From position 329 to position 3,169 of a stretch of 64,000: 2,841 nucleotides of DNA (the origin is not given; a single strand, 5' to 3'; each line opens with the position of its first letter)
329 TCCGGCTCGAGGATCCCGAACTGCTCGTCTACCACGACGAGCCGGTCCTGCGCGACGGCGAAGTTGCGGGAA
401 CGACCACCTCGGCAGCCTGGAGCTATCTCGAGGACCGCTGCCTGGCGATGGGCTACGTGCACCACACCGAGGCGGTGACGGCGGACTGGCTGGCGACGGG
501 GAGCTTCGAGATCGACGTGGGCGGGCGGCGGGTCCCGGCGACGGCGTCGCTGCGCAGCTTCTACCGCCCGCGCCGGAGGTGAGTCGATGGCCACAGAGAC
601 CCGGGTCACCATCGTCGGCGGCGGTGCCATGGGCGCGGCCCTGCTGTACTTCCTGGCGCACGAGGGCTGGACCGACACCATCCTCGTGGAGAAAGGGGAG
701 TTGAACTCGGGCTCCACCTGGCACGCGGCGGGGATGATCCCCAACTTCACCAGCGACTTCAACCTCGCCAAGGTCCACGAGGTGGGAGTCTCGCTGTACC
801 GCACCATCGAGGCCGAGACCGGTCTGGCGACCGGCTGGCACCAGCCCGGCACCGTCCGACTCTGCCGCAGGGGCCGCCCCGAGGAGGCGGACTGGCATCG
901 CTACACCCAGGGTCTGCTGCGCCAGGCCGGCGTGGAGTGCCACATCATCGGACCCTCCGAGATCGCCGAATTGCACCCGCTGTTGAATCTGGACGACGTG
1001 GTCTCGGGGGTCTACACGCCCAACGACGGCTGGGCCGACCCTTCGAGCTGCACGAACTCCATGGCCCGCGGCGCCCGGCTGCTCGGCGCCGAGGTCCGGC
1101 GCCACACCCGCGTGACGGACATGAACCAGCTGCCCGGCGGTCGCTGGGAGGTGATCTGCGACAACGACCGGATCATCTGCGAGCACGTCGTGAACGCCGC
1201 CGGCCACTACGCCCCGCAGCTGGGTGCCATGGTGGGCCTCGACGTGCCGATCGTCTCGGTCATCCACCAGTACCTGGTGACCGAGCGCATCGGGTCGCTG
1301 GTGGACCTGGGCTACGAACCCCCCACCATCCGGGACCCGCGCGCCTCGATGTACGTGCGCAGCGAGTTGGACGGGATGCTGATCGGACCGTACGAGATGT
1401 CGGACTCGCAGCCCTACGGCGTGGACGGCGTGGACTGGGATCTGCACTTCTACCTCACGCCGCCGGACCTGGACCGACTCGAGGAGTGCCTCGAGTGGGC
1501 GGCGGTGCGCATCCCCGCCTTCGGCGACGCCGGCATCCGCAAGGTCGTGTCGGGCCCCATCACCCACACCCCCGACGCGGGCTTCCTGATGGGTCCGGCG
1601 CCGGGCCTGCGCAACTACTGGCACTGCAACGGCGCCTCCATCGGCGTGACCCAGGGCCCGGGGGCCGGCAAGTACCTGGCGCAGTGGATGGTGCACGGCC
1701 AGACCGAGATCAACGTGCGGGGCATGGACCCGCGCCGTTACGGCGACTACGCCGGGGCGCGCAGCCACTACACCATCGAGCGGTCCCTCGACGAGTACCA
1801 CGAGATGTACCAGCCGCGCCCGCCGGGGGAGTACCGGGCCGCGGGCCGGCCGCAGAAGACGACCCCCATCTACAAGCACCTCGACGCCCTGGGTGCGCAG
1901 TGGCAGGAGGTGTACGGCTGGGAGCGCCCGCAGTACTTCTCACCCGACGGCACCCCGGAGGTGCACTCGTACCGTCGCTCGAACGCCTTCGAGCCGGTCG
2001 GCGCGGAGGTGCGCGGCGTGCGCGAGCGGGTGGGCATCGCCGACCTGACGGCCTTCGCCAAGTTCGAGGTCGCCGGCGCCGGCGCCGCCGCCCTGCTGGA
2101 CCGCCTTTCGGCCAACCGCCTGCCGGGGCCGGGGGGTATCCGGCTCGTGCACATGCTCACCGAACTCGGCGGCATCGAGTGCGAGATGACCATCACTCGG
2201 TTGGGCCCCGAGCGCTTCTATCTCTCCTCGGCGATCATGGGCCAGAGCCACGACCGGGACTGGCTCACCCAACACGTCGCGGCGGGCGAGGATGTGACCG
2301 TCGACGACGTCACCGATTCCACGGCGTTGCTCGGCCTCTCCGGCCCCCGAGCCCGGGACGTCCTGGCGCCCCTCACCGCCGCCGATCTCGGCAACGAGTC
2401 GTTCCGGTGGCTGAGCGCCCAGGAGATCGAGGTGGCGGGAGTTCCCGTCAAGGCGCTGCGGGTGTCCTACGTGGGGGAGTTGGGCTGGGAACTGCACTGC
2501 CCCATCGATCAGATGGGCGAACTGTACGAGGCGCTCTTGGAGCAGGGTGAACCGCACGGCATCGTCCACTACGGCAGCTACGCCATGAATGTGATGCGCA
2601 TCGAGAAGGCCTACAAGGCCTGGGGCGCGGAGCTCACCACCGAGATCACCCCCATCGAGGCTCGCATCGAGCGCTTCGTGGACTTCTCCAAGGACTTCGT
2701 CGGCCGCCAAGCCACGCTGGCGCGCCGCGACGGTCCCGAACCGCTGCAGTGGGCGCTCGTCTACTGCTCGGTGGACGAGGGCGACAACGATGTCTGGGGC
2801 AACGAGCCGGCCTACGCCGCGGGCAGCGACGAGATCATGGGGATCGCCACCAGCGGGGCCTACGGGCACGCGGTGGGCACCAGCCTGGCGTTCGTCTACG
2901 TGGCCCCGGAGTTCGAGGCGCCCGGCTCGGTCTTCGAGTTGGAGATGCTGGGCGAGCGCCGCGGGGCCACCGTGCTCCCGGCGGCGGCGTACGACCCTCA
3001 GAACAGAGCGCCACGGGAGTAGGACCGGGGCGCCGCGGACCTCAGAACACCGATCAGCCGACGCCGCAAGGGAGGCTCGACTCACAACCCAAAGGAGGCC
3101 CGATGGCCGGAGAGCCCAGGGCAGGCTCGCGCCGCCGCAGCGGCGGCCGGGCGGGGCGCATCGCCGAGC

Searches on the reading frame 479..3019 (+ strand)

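Call 31: search_protein_families(library=pfam, proteins=[window:479-3019:+], max_evalue=0.001)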
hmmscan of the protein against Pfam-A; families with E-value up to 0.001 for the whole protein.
window:479-3019:+ (847 aa): 4 families
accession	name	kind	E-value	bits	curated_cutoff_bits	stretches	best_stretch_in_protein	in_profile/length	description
PF01571.26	GCV_T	-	5.3e-74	249.1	25.6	1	465-732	2-254/255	Aminomethyltransferase folate-binding domain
PF01266.30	DAO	-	5.9e-65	220.5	27.9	1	42-403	1-353/353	FAD dependent oxidoreductase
PF08669.17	GCV_T_C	-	8.7e-14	51.6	25.9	1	760-839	3-80/80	Glycine cleavage T-protein C-terminal barrel domain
PF16350.10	FAO_M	-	5.4e-08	33.3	27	1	406-461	1-55/56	FAD dependent oxidoreductase central domain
